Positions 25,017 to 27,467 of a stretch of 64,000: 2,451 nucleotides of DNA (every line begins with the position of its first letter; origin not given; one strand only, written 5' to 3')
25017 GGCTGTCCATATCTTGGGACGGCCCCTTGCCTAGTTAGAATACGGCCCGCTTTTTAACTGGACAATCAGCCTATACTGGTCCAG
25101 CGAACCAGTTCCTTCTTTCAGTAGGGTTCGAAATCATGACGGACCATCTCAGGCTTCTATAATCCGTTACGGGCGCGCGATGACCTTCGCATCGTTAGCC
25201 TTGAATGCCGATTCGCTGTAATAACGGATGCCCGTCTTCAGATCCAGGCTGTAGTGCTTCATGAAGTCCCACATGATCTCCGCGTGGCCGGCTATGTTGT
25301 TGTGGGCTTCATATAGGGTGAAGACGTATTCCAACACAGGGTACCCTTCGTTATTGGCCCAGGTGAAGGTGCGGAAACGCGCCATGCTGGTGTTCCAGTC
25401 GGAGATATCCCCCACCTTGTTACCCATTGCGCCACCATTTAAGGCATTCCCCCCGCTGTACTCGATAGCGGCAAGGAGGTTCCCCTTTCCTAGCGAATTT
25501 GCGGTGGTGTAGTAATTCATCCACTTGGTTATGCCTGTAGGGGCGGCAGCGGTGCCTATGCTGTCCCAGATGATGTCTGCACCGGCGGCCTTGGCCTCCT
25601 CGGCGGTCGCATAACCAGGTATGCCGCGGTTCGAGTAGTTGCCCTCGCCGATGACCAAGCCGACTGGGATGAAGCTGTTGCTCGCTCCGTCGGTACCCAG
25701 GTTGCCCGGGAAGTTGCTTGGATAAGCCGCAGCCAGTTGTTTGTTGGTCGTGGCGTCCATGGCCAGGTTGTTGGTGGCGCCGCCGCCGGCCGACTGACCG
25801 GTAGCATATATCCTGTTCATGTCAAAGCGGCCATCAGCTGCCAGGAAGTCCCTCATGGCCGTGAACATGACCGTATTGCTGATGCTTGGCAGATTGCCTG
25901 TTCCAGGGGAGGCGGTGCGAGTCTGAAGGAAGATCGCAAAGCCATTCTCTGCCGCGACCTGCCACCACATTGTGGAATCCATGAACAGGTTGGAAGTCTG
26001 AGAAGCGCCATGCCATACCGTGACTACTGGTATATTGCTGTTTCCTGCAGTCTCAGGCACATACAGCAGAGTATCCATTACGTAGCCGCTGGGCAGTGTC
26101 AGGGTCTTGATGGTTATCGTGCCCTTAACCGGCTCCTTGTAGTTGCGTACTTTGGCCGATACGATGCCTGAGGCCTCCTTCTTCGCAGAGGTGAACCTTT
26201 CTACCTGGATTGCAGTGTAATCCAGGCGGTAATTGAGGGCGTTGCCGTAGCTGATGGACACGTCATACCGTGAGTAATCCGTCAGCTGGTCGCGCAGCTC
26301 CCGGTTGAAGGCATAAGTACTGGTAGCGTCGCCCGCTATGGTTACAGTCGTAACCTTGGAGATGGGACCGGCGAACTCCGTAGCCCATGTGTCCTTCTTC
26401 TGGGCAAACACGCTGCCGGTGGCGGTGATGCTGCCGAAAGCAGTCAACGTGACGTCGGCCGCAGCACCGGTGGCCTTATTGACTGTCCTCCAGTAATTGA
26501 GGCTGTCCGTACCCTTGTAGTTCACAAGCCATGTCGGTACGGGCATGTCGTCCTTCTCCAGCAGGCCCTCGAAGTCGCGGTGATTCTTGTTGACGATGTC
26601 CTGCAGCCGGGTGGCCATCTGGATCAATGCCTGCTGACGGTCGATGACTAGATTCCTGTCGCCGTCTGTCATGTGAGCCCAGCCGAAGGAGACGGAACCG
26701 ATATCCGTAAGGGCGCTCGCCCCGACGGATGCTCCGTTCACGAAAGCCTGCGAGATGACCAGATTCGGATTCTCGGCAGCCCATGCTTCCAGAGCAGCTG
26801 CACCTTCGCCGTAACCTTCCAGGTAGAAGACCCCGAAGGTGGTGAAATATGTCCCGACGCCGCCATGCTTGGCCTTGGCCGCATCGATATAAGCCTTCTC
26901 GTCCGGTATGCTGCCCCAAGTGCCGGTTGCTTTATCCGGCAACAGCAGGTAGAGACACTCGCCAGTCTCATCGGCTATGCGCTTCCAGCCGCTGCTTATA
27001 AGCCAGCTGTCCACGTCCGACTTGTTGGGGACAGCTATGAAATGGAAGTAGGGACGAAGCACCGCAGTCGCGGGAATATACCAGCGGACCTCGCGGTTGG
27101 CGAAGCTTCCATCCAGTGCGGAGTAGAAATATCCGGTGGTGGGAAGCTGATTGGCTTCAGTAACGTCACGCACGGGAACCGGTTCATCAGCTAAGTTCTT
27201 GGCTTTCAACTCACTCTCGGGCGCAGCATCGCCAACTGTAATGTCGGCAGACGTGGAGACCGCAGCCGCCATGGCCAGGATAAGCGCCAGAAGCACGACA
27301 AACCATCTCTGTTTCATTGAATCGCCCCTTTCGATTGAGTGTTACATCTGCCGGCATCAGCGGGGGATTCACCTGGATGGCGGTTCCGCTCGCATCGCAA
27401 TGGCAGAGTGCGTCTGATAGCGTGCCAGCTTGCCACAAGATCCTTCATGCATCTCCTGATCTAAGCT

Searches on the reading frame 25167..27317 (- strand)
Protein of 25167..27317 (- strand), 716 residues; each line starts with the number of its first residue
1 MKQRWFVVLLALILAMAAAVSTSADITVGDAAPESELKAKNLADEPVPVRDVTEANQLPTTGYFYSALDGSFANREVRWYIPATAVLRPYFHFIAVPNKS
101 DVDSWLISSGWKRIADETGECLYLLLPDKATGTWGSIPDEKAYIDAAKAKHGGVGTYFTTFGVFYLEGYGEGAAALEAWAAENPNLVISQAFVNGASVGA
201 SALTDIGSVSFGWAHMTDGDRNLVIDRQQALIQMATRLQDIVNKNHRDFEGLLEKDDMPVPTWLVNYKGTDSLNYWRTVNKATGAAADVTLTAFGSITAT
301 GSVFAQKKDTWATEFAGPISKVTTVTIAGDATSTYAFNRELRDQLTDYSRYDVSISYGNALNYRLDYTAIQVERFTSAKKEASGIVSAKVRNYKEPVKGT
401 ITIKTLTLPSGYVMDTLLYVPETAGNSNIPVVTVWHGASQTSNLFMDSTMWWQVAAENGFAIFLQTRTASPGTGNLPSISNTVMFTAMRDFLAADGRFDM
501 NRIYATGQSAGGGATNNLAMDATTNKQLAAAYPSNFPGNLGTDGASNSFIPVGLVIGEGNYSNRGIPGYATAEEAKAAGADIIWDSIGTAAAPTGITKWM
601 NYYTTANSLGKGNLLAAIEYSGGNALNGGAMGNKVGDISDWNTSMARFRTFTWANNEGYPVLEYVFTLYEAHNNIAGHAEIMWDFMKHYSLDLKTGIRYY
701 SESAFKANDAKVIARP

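Call 45: search_protein_families(library=ncbifam, proteins=[window:25167-27317:-])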
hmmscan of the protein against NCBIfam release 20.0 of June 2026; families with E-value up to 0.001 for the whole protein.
window:25167-27317:- (716 aa): 2 families
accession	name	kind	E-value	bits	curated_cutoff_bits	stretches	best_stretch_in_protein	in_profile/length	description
NF050058.1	e_dPHAscl_type1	hypoth_equivalog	8.4e-11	41.9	150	1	416-521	10-124/276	extracellular catalytic domain type 1 short-chain-length polyhydroxyalkanoate depolymerase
TIGR01840.1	esterase_phb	subfamily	1.6e-07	31.1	107.85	1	418-546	3-137/213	PHB depolymerase family esterase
